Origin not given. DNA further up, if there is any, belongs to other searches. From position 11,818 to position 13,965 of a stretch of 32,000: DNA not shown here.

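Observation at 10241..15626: Corrinoid protein + UroD/MtaA-like methyltransferase translationally coupled to two histidine kinases: a candidate corrinoid-state-sensing phosphorelay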

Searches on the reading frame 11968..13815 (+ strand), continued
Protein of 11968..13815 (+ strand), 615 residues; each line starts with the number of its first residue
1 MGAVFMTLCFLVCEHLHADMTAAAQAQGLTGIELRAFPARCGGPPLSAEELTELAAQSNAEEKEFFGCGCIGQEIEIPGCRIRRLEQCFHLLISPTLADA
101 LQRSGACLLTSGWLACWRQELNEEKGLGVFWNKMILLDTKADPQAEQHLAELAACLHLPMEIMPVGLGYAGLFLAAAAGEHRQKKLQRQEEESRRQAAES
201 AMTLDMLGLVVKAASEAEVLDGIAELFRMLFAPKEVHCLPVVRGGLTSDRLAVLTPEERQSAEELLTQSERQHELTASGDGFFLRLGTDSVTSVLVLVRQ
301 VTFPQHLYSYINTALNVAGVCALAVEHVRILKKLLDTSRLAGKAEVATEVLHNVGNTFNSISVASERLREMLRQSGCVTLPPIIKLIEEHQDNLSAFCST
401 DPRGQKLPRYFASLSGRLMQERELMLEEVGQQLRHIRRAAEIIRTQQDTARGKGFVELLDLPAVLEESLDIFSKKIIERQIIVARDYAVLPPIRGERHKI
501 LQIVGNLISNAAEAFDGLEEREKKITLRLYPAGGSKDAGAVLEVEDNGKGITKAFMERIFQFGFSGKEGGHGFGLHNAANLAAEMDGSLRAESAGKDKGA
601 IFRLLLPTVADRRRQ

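Call 86: search_protein_families(library=pfam, proteins=[L059:8840-11143:+, L044:8767-10947:+, L017:8857-9492:+, L061:8839-10776:+, L047:8788-11424:+, L019:8761-10227:+, L056:8848-11079:+, L036:8833-10911:+, L060:8960-10705:+, L080:8840-10243:+], max_evalue=0.001)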
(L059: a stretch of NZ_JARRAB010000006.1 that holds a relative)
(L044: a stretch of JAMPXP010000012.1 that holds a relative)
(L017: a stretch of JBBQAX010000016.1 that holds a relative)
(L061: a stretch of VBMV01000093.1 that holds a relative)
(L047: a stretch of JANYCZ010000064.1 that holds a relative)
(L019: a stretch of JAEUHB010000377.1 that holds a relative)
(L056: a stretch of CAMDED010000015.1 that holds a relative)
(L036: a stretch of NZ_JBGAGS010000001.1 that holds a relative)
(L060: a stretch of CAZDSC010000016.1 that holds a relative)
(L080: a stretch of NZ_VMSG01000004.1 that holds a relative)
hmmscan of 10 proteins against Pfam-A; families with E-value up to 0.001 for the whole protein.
L059:8840-11143:+ (768 aa): 7 families
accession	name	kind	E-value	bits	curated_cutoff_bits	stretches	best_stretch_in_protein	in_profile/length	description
PF00563.25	EAL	-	3.2e-64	217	31.3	1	491-727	2-235/236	EAL domain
PF00990.26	GGDEF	-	2.3e-45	154.7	23.8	1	315-471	2-161/161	Diguanylate cyclase, GGDEF domain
PF08447.18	PAS_3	-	8.4e-16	58.5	25.6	1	211-297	3-89/89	PAS fold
PF00072.30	Response_reg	-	9.4e-11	42.3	30.2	1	53-152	19-109/111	Response regulator receiver domain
PF08448.16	PAS_4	-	1e-08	35.8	23.1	1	217-304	25-109/110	PAS fold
PF13426.13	PAS_9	-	0.00027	21.6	27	0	233-302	36-103/103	PAS domain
PF00989.32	PAS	-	0.00027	21.3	22.6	1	235-300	48-113/113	PAS fold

L044:8767-10947:+ (727 aa): 8 families
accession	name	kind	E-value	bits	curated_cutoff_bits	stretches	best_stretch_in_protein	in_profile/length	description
PF00072.30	Response_reg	-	7.1e-25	87.8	30.2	2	603-710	1-103/111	Response regulator receiver domain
PF02518.31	HATPase_c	-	7.2e-22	78.4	26.4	1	462-579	2-109/111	Histidine kinase-, DNA gyrase B-, and HSP90-like ATPase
PF00512.31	HisKA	-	4.4e-07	30.3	26.9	1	358-418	3-63/66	His Kinase A (phospho-acceptor) domain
PF08448.16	PAS_4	-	1e-06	29.4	23.1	1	218-335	1-109/110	PAS fold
PF14501.12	HATPase_c_5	-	5.9e-05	23.4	22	1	468-566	8-91/102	GHKL domain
PF13426.13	PAS_9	-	0.00019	22.1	27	0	224-333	3-103/103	PAS domain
PF13188.13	PAS_8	-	0.00021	21.5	21.8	1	213-255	2-38/65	PAS domain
PF13589.12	HATPase_c_3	-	0.00038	20.9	25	1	467-544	4-76/137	Histidine kinase-, DNA gyrase B-, and HSP90-like ATPase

L017:8857-9492:+ (212 aa): 1 family
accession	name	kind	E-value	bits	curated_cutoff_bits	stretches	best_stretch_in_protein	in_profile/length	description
PF00072.30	Response_reg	-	5.1e-11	43.2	30.2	1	58-154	22-109/111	Response regulator receiver domain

L061:8839-10776:+ (646 aa): 3 families
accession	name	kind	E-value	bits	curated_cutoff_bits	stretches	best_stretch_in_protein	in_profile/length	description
PF00563.25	EAL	-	1.1e-76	257.8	31.3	1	374-607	3-235/236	EAL domain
PF00990.26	GGDEF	-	1.1e-48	165.5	23.8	1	196-353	1-161/161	Diguanylate cyclase, GGDEF domain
PF00072.30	Response_reg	-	2.5e-10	40.9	30.2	1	57-152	22-108/111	Response regulator receiver domain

L047:8788-11424:+ (879 aa): 9 families
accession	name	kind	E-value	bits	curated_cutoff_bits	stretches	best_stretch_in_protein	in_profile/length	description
PF00072.30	Response_reg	-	1.8e-31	109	30.2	2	743-858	1-110/111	Response regulator receiver domain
PF13426.13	PAS_9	-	2.6e-24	85.9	27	2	374-476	2-103/103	PAS domain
PF02518.31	HATPase_c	-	5.6e-23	81.9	26.4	1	598-720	1-110/111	Histidine kinase-, DNA gyrase B-, and HSP90-like ATPase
PF00989.32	PAS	-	1.1e-22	80.6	22.6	2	247-352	5-113/113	PAS fold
PF08448.16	PAS_4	-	3e-22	79.4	23.1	2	249-356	1-109/110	PAS fold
PF08447.18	PAS_3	-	3.8e-12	46.7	25.6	1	266-348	2-88/89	PAS fold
PF13188.13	PAS_8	-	1.1e-11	44.6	21.8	1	246-289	4-48/65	PAS domain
PF12860.13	PAS_7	-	3e-08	34.2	27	0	369-481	1-114/115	PAS fold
PF00512.31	HisKA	-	1e-07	32.3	26.9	1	494-550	3-59/66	His Kinase A (phospho-acceptor) domain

L019:8761-10227:+ (489 aa): 3 families
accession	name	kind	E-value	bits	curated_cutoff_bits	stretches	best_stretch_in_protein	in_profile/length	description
PF02518.31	HATPase_c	-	2.7e-32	111.9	26.4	1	366-481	1-110/111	Histidine kinase-, DNA gyrase B-, and HSP90-like ATPase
PF00512.31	HisKA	-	2.4e-21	76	26.9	1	254-319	1-66/66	His Kinase A (phospho-acceptor) domain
PF00072.30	Response_reg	-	1.6e-08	35.2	30.2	1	107-199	23-106/111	Response regulator receiver domain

L056:8848-11079:+ (744 aa): 8 families
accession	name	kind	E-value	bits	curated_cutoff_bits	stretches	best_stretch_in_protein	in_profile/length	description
PF00072.30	Response_reg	-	2.4e-39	134.4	30.2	2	587-699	1-110/111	Response regulator receiver domain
PF02518.31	HATPase_c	-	5.7e-31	107.7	26.4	1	448-563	1-108/111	Histidine kinase-, DNA gyrase B-, and HSP90-like ATPase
PF00512.31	HisKA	-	2.1e-18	66.6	26.9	1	336-401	1-66/66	His Kinase A (phospho-acceptor) domain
PF00989.32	PAS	-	5.4e-08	33.3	22.6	1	206-283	3-81/113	PAS fold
PF13188.13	PAS_8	-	2.1e-07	31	21.8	1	206-249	3-43/65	PAS domain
PF08448.16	PAS_4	-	5.1e-07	30.3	23.1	1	210-317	1-109/110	PAS fold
PF13426.13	PAS_9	-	5.3e-05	23.9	27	1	215-315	2-103/103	PAS domain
PF24896.1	Receiver_CRE1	-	0.00035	21.3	27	1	581-695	3-127/136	AHK4/CRE1/WOL first receiver domain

L036:8833-10911:+ (693 aa): 8 families
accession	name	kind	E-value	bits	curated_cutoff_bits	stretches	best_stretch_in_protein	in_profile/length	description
PF00072.30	Response_reg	-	5.4e-33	113.9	30.2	2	569-680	1-110/111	Response regulator receiver domain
PF02518.31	HATPase_c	-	4.4e-23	82.3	26.4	1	424-546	1-110/111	Histidine kinase-, DNA gyrase B-, and HSP90-like ATPase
PF08448.16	PAS_4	-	1.1e-14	55.1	23.1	1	197-304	1-109/110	PAS fold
PF13426.13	PAS_9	-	4.8e-11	43.3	27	1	202-302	2-103/103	PAS domain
PF00989.32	PAS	-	8.1e-11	42.4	22.6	1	195-300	5-113/113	PAS fold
PF00512.31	HisKA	-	1.9e-09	37.9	26.9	1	319-380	2-63/66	His Kinase A (phospho-acceptor) domain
PF13188.13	PAS_8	-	1.4e-06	28.4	21.8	1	195-244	5-55/65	PAS domain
PF10090.15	HPTransfase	-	3.9e-05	23.8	22.9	1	420-472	21-75/123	Histidine phosphotransferase C-terminal domain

L060:8960-10705:+ (582 aa): 3 families
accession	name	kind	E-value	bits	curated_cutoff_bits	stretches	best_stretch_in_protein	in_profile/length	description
PF00072.30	Response_reg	-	3.3e-42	143.6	30.2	2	456-570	1-110/111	Response regulator receiver domain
PF02518.31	HATPase_c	-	4.3e-30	104.8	26.4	1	316-426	2-108/111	Histidine kinase-, DNA gyrase B-, and HSP90-like ATPase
PF00512.31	HisKA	-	2.9e-23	82.1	26.9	1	199-268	1-66/66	His Kinase A (phospho-acceptor) domain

L080:8840-10243:+ (468 aa): 3 families
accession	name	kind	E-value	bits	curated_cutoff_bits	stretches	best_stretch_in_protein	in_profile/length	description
PF02518.31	HATPase_c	-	1.3e-26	93.6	26.4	1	356-462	3-110/111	Histidine kinase-, DNA gyrase B-, and HSP90-like ATPase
PF00512.31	HisKA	-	2.8e-09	37.4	26.9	1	212-268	2-64/66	His Kinase A (phospho-acceptor) domain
PF00072.30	Response_reg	-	6.3e-09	36.4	30.2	1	56-150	24-109/111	Response regulator receiver domain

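Call 98: search_protein_families(library=pfam, proteins=[L092:2648-3841:+, L097:240-2453:-, L108:297-3896:+, L113:790-3744:-, L119:64-3318:+, L125:1634-3904:-, L126:1620-4301:-, L136:27-4274:+, L130:1856-3298:+, L112:3147-4232:+], max_evalue=0.0001)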
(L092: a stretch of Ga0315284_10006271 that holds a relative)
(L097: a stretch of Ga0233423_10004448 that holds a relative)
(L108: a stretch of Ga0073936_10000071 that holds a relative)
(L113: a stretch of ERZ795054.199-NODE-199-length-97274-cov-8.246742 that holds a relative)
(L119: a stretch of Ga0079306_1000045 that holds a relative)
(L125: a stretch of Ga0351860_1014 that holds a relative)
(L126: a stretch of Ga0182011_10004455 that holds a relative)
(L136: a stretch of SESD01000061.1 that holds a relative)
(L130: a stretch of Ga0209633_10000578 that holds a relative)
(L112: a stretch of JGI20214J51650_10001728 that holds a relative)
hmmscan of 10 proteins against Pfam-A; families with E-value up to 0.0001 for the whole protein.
L092:2648-3841:+ (397 aa): 1 family
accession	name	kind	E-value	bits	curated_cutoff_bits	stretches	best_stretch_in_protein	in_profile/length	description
PF04015.17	DUF362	-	5.1e-19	69.5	24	1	51-257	2-200/200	Domain of unknown function (DUF362)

L097:240-2453:- (737 aa): 11 families
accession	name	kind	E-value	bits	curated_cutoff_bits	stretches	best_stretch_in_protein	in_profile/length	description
PF10473.14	CENP-F_leu_zip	-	1.3e-10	42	34.5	0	41-113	29-101/140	Leucine-rich repeats of kinetochore protein Cenp-F/LEK1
PF14520.12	HHH_5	-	1.3e-08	35.6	27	0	673-706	7-40/57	Helix-hairpin-helix domain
PF19220.6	Rod_CreS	-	2.1e-07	30.8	100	0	235-417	9-191/359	Crescentin, rod domain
PF07888.16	CALCOCO1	-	3.2e-07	30.1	36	0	288-522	41-261/496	Calcium binding and coiled-coil domain (CALCOCO1) like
PF25541.1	TBCA_PH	-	3.5e-07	30.5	27.8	0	53-157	29-129/139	PH domain-containing proteins, TBCA domain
PF13851.11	GAS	-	3.7e-07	30.2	32.3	0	461-556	31-129/200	Growth-arrest specific micro-tubule binding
PF17675.6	APG6_N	-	3.8e-07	31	45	0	401-490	38-129/132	Apg6 coiled-coil region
PF08614.16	ATG16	-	3.8e-07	30.9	33.7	0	447-552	72-177/200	Autophagy protein 16 (ATG16)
PF23203.1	KIF21A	-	6.2e-07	29.7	28.5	0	407-493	27-113/161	KIF21A-like domain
PF24922.1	ACBP4_C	-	8.6e-07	29.6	31.2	0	54-142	7-98/105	Acyl-CoA-binding domain-containing protein 4-6, C-terminal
PF13870.11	CCDC113_CCDC96_CC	-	9.4e-05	22.6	31.6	0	402-485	51-134/177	CCDC113/CCDC96, coiled-coil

L108:297-3896:+ (1199 aa): 8 families
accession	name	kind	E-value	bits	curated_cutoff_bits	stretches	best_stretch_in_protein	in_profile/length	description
PF00563.25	EAL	-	4.2e-75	252.6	31.3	1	941-1175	2-235/236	EAL domain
PF00990.26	GGDEF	-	1e-48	165.6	23.8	1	764-921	2-161/161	Diguanylate cyclase, GGDEF domain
PF03924.19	CHASE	-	7.5e-40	137.2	25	1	99-288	2-186/189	CHASE domain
PF00989.32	PAS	-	3.4e-21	75.8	22.6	1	367-473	1-106/113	PAS fold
PF13426.13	PAS_9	-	8e-19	68.3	27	1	383-482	7-103/103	PAS domain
PF08448.16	PAS_4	-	5.7e-17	62.4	23.1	1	383-485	11-110/110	PAS fold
PF08447.18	PAS_3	-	4.2e-12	46.6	25.6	1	391-474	3-86/89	PAS fold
PF13188.13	PAS_8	-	1.5e-10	41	21.8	0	497-540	3-47/65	PAS domain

L113:790-3744:- (984 aa): 3 families
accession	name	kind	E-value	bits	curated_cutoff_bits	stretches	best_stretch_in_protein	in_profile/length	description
PF02769.27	AIRS_C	-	4.2e-53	180.1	23.1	2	413-566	2-153/156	AIR synthase related protein, C-terminal domain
PF00586.29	AIRS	-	1.7e-52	177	24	2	286-399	2-111/112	AIR synthase related protein, N-terminal domain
PF18072.6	FGAR-AT_linker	-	4.2e-16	59.6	26.6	1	225-263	9-50/50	Formylglycinamide ribonucleotide amidotransferase linker domain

L119:64-3318:+ (1084 aa): 11 families
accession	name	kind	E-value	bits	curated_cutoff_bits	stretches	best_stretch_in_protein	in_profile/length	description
PF17957.7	Big_7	-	2.7e-175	569.8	24.1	8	712-777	1-68/70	Bacterial Ig domain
PF19077.6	Big_13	-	3.8e-33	114.4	27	1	353-419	34-100/102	Bacterial Ig-like domain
PF13750.12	Big_3_3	-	5.7e-32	111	27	2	382-461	3-81/157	Bacterial Ig-like domain (group 3)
PF16355.11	DUF4982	-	1.4e-10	41.4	23.9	0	648-693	14-59/61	Domain of unknown function (DUF4982)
PF24421.1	Ig_J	-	4.2e-08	33.7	29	0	386-420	68-102/104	Tip attachment protein J, Ig-like domain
PF16967.11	TcfC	-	7.1e-08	32.3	29.4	0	365-410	15-59/68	E-set like domain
PF07610.17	DUF1573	-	2.1e-07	31.3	26.1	0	481-526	48-94/98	Protein of unknown function (DUF1573)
PF12245.14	Big_3_2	-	2.4e-06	28.2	23.3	0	392-419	93-120/122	Bacterial Ig-like domain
PF15418.12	DUF4625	-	3.6e-06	27.7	27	0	994-1060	9-86/131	Domain of unknown function (DUF4625)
PF21294.4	Polysacc_lyase_14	-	1.4e-05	25.4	27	1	213-294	120-200/215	Polysaccharide lyase 14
PF11797.14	WxLIP_HBD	-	3.4e-05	24.2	28.9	0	375-420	86-131/138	WxL Interacting Protein, host binding domain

L125:1634-3904:- (756 aa): 5 families
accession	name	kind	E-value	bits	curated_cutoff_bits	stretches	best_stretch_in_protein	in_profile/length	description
PF03793.24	PASTA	-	8.1e-84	276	23.2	6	356-418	1-63/64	PASTA domain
PF00069.31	Pkinase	-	6.7e-49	167.1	31.7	1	12-259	1-253/263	Protein kinase domain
PF07714.23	PK_Tyr_Ser-Thr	-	2.5e-38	132.3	23.1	1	14-259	3-250/258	Protein tyrosine and serine/threonine kinase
PF03109.22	ABC1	-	7e-06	25.8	22.9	0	86-164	144-221/244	ABC1 atypical kinase-like domain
PF01636.29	APH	-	2.7e-05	24.5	23.2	0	127-159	166-199/239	Phosphotransferase enzyme family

L126:1620-4301:- (893 aa): 4 families
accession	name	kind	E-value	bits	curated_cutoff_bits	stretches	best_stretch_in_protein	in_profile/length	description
PF00072.30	Response_reg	-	5.7e-50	168.6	30.2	2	628-741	1-109/111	Response regulator receiver domain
PF02518.31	HATPase_c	-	7.2e-28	97.7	26.4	1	347-459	1-107/111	Histidine kinase-, DNA gyrase B-, and HSP90-like ATPase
PF00512.31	HisKA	-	2.2e-18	66.5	26.9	1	235-300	1-66/66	His Kinase A (phospho-acceptor) domain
PF01627.28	Hpt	-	5.6e-10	39.8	24.6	1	788-869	2-83/84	Hpt domain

L136:27-4274:+ (1415 aa): 11 families
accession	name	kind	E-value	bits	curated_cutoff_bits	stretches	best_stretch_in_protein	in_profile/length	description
PF00072.30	Response_reg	-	2.3e-56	189.1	30.2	2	898-1008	1-109/111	Response regulator receiver domain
PF13487.12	HD_5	-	2.4e-27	96.2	27.2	1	1248-1381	42-170/170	HD domain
PF02518.31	HATPase_c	-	4.5e-26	91.9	26.4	1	753-868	1-110/111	Histidine kinase-, DNA gyrase B-, and HSP90-like ATPase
PF00512.31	HisKA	-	1.6e-18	67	26.9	1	642-707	1-66/66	His Kinase A (phospho-acceptor) domain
PF13188.13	PAS_8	-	8.1e-17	60.9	21.8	2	363-416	1-54/65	PAS domain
PF13426.13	PAS_9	-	7.6e-16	58.7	27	2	375-475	3-103/103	PAS domain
PF01966.28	HD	-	8.2e-15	55.5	22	1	1213-1349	2-115/116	HD domain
PF00989.32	PAS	-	2.3e-14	53.8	22.6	1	488-601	1-113/113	PAS fold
PF08448.16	PAS_4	-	3.2e-12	47.1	23.1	1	494-605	1-109/110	PAS fold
PF02743.24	dCache_1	-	2.9e-10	40.5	45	1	56-221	3-172/240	Cache domain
PF08447.18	PAS_3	-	1.9e-06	28.5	25.6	0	387-452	2-69/89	PAS fold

L130:1856-3298:+ (480 aa): 0 families

L112:3147-4232:+ (361 aa): 3 families
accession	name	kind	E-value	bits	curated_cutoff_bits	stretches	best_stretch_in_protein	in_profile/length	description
PF00072.30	Response_reg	-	3.8e-14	53.2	30.2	1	11-108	5-100/111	Response regulator receiver domain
PF02518.31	HATPase_c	-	7.3e-12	46.1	26.4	1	266-354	5-109/111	Histidine kinase-, DNA gyrase B-, and HSP90-like ATPase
PF07730.19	HisKA_3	-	4.1e-11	43.7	24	1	158-223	1-67/68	Histidine kinase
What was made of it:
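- Here no activase or second methyltransferase type is conserved (call 98).
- Tried and rejected: A fourth conserved gene upstream of the trio (call 98).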
